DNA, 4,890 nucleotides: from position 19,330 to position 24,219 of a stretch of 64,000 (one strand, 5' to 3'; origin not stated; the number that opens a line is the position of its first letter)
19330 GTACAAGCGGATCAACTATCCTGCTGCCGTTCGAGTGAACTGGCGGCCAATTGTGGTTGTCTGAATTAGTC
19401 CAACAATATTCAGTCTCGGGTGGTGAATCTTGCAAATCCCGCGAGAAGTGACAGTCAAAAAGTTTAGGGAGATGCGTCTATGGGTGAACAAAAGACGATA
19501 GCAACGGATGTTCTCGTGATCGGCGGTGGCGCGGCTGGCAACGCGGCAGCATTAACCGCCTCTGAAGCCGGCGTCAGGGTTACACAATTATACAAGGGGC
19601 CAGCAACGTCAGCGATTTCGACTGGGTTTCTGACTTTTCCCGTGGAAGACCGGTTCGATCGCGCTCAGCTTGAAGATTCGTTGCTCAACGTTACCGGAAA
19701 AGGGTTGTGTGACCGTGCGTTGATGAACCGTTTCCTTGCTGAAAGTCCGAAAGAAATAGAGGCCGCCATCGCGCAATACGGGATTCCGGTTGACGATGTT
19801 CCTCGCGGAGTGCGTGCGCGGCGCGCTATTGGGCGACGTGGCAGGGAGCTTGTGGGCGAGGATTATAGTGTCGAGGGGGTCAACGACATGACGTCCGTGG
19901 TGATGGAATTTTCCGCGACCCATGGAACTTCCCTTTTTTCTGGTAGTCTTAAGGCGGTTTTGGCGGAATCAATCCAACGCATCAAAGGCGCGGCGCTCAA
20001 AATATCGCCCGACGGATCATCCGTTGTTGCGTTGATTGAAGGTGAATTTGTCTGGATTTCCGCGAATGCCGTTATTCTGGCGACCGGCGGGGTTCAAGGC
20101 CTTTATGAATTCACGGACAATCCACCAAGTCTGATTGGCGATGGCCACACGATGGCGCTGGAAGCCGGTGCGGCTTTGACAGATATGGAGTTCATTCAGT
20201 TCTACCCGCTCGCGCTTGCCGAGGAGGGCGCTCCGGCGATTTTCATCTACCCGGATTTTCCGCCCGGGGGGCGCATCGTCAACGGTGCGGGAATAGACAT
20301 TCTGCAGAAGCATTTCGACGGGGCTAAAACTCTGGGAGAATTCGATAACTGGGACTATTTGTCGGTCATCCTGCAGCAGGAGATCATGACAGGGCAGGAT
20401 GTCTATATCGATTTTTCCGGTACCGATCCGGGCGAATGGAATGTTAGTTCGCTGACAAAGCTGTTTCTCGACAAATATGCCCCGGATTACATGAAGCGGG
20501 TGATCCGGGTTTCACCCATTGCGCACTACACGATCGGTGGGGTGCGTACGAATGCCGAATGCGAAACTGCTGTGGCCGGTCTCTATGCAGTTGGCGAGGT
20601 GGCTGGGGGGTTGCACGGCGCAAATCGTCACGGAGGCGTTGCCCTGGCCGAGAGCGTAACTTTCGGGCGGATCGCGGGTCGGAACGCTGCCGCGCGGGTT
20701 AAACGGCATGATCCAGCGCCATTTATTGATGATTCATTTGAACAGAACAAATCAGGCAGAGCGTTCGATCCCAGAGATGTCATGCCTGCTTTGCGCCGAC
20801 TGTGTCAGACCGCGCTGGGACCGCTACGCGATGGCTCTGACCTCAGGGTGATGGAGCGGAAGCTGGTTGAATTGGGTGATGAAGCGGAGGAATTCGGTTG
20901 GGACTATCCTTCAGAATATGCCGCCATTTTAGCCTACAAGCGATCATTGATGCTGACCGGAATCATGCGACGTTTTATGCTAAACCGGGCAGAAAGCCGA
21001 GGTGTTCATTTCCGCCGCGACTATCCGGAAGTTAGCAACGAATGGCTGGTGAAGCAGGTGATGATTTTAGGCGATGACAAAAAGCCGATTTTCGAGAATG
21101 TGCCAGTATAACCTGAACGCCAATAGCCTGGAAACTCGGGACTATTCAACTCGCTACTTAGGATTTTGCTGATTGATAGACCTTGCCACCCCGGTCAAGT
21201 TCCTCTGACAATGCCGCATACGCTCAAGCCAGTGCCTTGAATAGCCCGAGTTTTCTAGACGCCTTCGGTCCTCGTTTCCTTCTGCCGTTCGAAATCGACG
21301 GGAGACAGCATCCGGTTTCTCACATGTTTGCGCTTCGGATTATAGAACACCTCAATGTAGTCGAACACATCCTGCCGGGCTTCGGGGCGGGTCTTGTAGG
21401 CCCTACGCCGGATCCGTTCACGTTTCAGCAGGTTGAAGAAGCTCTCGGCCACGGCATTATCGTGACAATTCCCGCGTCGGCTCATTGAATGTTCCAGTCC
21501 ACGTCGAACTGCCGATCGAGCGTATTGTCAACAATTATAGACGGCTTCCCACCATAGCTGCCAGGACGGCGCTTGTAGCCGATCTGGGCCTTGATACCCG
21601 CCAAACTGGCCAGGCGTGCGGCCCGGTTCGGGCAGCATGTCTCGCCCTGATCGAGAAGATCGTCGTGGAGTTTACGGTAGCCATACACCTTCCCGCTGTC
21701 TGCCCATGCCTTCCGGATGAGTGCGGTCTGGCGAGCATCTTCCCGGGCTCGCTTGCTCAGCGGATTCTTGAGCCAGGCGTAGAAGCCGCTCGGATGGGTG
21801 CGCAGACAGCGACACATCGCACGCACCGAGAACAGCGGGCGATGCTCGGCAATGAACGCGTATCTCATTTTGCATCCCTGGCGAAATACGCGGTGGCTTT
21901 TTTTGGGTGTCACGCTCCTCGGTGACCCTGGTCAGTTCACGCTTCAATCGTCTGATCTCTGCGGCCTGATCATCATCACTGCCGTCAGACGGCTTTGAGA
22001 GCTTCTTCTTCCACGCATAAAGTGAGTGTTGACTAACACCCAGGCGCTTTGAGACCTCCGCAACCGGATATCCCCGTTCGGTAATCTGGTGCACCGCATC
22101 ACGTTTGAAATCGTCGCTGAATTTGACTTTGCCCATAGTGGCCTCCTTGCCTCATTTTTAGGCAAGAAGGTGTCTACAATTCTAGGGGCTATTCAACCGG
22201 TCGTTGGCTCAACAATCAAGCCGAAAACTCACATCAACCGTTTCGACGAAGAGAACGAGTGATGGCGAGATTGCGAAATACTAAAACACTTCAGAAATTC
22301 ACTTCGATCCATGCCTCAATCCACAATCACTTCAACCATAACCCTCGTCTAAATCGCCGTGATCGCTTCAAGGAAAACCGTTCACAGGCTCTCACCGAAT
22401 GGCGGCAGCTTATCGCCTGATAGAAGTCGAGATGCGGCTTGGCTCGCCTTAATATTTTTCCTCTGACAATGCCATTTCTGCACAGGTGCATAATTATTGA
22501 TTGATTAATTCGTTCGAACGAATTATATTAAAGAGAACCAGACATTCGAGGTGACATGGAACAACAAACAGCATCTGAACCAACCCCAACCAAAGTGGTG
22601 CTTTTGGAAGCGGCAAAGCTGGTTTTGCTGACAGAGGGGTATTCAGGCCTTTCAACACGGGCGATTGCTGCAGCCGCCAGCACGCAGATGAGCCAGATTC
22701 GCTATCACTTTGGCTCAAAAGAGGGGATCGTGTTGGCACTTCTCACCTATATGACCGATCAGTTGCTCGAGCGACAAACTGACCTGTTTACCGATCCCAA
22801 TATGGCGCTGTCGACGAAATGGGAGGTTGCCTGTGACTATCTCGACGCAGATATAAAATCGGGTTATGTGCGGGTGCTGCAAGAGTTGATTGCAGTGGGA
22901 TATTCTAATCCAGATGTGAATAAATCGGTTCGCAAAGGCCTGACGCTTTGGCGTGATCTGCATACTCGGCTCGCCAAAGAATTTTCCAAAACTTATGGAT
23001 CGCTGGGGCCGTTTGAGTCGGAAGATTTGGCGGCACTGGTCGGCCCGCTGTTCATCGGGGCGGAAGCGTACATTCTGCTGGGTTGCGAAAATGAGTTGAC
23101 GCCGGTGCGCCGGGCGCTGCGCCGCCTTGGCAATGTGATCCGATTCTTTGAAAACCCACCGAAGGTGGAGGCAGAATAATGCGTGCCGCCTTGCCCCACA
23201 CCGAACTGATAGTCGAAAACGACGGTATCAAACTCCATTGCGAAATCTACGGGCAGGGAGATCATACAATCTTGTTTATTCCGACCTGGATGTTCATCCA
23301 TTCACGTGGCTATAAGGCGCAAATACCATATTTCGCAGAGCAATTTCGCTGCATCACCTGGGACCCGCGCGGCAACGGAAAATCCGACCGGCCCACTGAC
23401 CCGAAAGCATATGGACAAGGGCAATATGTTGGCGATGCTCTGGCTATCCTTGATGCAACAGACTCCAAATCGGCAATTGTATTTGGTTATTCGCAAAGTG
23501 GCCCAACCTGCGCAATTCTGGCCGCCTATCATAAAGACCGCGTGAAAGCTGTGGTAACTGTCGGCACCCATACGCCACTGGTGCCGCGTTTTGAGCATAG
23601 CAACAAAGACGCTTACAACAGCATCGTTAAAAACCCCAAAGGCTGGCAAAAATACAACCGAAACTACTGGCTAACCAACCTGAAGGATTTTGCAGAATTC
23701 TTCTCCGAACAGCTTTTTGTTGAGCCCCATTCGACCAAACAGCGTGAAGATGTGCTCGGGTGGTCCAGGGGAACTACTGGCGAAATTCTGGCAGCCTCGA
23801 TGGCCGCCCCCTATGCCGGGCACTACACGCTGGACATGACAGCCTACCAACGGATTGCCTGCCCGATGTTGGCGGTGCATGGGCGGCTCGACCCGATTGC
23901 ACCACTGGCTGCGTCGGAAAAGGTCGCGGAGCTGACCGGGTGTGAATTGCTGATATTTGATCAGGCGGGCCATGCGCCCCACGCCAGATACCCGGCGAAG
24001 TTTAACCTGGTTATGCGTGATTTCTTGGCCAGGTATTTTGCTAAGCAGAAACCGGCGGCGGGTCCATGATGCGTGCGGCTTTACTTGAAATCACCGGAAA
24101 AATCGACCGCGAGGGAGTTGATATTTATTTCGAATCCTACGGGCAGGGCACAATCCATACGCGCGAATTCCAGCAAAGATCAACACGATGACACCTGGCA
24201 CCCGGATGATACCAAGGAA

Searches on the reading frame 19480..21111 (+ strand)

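Call 23: search_protein_families(library=pfam, proteins=[window:19480-21111:+], max_evalue=0.00001)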
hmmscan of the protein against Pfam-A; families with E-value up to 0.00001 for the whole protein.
window:19480-21111:+ (543 aa): 5 families
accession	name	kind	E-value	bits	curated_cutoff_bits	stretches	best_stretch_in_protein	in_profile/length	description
PF00890.30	FAD_binding_2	-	4.9e-49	168.1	20.4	1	10-389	1-414/414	FAD binding domain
PF01266.30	DAO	-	1.1e-09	38.7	27.9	1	10-110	1-88/353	FAD dependent oxidoreductase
PF02910.25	Succ_DH_flav_C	-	4.4e-07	30.3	20.8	1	438-531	4-103/130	Fumarate reductase flavoprotein C-term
PF07992.20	Pyr_redox_2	-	5.5e-07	29.7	26.1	0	10-37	2-29/291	Pyridine nucleotide-disulphide oxidoreductase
PF03486.20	HI0933_like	-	3e-06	27.3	50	0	10-39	2-31/244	HI0933-like protein Rossmann domain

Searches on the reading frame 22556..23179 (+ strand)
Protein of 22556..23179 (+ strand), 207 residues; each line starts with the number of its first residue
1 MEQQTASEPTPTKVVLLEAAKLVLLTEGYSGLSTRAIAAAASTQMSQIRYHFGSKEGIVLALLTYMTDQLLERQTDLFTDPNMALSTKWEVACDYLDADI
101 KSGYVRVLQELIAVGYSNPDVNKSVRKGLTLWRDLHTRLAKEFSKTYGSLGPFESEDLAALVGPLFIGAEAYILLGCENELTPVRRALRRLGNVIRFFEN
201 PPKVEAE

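Call 23: search_protein_families(library=pfam, proteins=[window:22556-23179:+], max_evalue=0.00001)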
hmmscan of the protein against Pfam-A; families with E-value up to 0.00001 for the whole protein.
window:22556-23179:+ (207 aa): 1 family
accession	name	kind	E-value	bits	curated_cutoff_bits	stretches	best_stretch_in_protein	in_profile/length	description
PF00440.29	TetR_N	-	5.4e-09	36.1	24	1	16-62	1-47/47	Bacterial regulatory proteins, tetR family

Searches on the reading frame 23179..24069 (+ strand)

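Call 23: search_protein_families(library=pfam, proteins=[window:23179-24069:+], max_evalue=0.00001)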
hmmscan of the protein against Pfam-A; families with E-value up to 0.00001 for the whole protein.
window:23179-24069:+ (296 aa): 3 families
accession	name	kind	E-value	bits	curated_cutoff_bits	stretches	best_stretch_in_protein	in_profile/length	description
PF00561.26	Abhydrolase_1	-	9.9e-27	94.6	25.8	1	45-268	17-241/245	alpha/beta hydrolase fold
PF12697.13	Abhydrolase_6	-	3.3e-11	44.7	26.3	1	40-275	4-214/217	Alpha/beta hydrolase family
PF12146.15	Hydrolase_4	-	1.2e-07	31.7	27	1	41-267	16-234/239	Serine aminopeptidase, S33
